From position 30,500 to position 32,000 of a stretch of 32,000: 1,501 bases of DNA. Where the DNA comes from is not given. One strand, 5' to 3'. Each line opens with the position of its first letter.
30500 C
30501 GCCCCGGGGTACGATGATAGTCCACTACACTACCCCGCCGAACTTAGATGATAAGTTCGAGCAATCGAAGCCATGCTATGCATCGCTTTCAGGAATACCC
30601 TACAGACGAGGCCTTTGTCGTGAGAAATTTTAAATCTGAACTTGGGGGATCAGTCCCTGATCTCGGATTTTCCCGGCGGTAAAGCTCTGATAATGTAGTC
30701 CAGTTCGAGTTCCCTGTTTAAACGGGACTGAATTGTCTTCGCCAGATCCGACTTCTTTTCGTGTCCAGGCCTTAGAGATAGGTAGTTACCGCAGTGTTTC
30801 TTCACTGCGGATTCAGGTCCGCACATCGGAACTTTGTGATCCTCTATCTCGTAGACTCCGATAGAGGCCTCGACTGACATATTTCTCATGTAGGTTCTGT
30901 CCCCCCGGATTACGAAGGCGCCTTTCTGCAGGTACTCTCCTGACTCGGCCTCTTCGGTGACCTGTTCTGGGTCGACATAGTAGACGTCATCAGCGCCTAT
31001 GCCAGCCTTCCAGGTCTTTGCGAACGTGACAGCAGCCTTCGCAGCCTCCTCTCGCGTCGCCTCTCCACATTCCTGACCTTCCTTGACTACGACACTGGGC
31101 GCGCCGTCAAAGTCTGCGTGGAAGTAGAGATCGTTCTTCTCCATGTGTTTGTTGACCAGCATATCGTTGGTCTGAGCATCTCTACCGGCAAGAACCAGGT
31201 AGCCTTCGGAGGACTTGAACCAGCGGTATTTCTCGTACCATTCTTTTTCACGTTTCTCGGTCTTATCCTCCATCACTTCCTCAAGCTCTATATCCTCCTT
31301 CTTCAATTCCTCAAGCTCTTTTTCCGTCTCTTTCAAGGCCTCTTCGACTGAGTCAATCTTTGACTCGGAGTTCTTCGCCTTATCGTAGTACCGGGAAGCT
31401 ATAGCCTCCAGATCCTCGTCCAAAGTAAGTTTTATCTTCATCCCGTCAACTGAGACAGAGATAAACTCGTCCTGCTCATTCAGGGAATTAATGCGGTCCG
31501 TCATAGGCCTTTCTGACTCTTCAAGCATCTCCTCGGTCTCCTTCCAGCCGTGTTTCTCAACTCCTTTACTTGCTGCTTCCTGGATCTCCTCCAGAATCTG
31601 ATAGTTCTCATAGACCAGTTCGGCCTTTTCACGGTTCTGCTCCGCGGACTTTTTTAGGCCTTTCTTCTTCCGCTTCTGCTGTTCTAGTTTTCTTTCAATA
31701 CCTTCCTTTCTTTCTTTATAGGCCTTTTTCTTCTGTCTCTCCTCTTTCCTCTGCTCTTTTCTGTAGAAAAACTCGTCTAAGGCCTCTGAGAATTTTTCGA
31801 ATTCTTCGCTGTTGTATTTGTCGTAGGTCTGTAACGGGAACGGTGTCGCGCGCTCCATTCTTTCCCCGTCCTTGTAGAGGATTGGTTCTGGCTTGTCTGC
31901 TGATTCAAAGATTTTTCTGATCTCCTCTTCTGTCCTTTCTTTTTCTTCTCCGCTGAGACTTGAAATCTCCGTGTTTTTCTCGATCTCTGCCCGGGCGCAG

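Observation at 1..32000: Palindromic hexamer AGGCCT is about 15-20-fold over-represented, independent of reading frame, strand and coding status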

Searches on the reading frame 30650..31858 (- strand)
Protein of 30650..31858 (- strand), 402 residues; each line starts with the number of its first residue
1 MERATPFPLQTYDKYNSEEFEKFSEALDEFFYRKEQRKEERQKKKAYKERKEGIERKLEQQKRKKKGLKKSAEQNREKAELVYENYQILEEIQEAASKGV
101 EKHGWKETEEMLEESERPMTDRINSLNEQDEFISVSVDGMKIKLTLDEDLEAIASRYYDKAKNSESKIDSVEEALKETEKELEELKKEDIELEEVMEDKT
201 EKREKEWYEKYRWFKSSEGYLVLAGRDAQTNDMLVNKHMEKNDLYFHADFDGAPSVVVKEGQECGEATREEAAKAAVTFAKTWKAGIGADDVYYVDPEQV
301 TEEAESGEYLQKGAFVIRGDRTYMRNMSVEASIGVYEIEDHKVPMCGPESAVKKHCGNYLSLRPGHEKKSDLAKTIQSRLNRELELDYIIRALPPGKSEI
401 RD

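Call 5: search_protein_families(library=pfam, proteins=[window:30650-31858:-])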
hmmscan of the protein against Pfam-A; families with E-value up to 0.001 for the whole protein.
window:30650-31858:- (402 aa): 2 families
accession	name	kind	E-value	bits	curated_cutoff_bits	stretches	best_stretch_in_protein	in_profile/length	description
PF05670.18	NFACT-R_1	-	2e-31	109.3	29.8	1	210-319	1-112/112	NFACT protein RNA binding domain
PF05833.16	NFACT_N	-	6.1e-15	55.4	31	1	5-199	263-430/456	NFACT N-terminal and middle domains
